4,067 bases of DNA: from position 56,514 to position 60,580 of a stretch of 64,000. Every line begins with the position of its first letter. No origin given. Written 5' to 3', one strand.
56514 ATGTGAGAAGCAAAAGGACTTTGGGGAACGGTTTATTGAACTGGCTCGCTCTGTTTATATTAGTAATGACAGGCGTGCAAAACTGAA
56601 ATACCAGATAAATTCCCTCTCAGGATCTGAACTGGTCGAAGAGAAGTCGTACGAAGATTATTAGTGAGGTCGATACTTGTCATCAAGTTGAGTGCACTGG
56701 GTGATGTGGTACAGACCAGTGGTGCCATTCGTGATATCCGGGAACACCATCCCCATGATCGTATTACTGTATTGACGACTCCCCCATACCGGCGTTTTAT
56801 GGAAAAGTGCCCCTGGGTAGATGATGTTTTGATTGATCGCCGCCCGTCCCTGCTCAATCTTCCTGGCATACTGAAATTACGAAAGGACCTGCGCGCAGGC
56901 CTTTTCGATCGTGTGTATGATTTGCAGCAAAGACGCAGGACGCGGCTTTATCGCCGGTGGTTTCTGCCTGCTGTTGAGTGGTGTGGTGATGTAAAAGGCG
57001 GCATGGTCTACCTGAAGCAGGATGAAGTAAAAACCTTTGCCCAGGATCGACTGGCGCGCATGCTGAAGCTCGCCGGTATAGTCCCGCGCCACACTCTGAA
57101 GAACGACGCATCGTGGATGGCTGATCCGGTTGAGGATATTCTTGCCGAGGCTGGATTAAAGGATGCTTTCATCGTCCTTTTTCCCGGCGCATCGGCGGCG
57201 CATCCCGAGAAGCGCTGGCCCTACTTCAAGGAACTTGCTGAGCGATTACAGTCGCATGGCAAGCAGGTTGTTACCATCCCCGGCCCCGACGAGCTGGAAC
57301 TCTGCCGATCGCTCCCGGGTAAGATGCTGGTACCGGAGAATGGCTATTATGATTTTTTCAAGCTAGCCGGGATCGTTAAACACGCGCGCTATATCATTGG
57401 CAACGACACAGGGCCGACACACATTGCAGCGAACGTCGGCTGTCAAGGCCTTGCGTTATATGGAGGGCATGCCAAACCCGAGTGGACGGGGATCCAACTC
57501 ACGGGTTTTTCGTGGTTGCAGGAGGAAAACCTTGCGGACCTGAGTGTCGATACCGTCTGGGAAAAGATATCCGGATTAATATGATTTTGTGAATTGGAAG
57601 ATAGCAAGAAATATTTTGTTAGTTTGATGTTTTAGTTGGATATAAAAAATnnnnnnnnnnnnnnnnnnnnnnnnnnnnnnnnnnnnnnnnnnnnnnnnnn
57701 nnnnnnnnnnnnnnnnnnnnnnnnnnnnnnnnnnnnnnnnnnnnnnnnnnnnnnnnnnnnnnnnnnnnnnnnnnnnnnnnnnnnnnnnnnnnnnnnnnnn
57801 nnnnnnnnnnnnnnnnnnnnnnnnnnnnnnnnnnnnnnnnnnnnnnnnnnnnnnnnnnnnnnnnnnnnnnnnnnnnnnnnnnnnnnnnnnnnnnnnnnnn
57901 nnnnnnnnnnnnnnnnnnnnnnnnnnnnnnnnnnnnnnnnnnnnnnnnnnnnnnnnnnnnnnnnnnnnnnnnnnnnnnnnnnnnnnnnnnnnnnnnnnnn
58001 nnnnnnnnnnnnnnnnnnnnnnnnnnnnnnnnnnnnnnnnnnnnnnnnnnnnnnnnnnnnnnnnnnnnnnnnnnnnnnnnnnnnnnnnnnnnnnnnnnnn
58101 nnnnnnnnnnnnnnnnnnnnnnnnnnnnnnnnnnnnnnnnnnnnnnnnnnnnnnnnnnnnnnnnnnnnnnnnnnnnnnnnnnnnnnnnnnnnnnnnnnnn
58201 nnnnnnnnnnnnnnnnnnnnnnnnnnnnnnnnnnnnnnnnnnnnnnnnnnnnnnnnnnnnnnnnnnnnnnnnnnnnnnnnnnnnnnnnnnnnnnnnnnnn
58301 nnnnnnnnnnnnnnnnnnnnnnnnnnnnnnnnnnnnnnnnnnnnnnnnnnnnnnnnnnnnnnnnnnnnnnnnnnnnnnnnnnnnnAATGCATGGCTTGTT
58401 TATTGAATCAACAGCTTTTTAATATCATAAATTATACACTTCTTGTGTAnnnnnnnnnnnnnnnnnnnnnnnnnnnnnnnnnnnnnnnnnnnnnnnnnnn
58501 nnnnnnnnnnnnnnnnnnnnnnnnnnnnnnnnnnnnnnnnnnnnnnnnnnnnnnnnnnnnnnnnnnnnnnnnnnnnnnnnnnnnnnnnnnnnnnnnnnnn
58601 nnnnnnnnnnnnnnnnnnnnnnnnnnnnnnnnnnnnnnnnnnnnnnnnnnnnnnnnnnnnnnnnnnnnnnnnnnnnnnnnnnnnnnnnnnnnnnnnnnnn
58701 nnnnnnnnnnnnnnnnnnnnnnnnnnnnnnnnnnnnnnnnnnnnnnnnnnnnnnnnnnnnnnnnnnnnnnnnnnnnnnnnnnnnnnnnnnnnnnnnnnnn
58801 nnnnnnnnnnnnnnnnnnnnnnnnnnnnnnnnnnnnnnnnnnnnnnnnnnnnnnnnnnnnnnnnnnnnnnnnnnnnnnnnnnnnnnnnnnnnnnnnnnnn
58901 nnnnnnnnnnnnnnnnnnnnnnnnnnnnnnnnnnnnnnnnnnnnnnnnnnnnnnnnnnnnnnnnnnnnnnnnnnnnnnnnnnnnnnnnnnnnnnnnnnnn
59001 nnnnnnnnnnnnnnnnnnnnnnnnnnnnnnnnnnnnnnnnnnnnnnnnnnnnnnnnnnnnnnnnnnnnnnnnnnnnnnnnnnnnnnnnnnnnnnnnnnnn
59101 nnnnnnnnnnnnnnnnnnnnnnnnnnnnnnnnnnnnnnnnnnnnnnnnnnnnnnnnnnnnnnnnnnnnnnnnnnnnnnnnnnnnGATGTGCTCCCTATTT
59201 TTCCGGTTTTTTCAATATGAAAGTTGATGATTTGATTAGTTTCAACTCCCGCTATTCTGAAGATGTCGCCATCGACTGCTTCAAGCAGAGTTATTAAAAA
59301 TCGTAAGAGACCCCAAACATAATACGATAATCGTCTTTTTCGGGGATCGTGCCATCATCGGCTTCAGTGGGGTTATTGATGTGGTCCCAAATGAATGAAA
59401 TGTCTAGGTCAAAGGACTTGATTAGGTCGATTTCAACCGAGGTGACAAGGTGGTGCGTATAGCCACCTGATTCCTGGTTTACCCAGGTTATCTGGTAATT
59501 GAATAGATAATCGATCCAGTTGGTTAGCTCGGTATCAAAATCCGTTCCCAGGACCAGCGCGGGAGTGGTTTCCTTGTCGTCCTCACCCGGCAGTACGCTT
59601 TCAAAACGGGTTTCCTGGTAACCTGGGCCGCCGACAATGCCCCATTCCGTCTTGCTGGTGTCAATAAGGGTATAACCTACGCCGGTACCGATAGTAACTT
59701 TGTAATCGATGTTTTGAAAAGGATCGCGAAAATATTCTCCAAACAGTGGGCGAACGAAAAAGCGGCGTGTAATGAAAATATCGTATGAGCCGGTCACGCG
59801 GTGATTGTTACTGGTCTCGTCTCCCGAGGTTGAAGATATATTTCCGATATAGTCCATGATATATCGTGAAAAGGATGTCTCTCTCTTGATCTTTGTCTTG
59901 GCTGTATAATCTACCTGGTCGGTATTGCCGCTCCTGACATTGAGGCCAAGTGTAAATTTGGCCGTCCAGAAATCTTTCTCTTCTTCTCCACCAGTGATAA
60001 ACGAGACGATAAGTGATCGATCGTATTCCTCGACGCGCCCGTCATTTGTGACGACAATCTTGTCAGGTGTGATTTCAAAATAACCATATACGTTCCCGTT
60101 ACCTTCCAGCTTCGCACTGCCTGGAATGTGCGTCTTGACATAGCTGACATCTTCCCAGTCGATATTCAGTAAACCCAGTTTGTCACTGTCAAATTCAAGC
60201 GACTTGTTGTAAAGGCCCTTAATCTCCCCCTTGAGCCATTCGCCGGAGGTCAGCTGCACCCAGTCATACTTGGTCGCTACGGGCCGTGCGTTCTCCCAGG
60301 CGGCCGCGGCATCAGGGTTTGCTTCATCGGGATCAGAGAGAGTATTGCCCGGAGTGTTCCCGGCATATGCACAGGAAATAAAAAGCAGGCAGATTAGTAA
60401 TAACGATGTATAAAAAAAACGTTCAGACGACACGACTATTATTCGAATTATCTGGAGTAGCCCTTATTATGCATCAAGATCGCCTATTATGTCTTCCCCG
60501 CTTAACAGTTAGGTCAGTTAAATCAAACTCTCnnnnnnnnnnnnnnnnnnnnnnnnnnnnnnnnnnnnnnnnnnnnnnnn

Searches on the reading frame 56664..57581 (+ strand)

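Call 43: search_protein_families(library=pfam, proteins=[window:56664-57581:+], max_evalue=0.0001)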
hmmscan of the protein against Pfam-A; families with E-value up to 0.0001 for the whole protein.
window:56664-57581:+ (306 aa): 1 family
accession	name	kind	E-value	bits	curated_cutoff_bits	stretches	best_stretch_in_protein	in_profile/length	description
PF01075.23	Glyco_transf_9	-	6.2e-20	72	22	1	70-278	2-221/247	Glycosyltransferase family 9 (heptosyltransferase)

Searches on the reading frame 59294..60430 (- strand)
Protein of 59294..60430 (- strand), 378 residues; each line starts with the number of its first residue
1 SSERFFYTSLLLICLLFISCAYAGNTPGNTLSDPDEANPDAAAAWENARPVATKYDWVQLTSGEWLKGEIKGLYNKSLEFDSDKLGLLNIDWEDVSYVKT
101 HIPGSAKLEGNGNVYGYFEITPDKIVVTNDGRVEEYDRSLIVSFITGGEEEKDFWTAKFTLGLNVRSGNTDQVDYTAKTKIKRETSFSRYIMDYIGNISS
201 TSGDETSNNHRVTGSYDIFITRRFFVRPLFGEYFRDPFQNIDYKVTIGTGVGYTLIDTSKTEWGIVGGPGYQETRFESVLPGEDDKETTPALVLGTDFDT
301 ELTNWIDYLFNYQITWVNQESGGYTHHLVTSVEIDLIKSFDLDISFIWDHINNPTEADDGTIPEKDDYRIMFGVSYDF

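Call 43: search_protein_families(library=pfam, proteins=[window:59294-60430:-], max_evalue=0.0001)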
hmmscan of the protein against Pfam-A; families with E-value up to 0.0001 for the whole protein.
window:59294-60430:- (378 aa): 1 family
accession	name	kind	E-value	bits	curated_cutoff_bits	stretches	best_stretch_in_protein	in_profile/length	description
PF04338.18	DUF481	-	3.3e-38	132.3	21.1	1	160-378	2-210/210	Protein of unknown function, DUF481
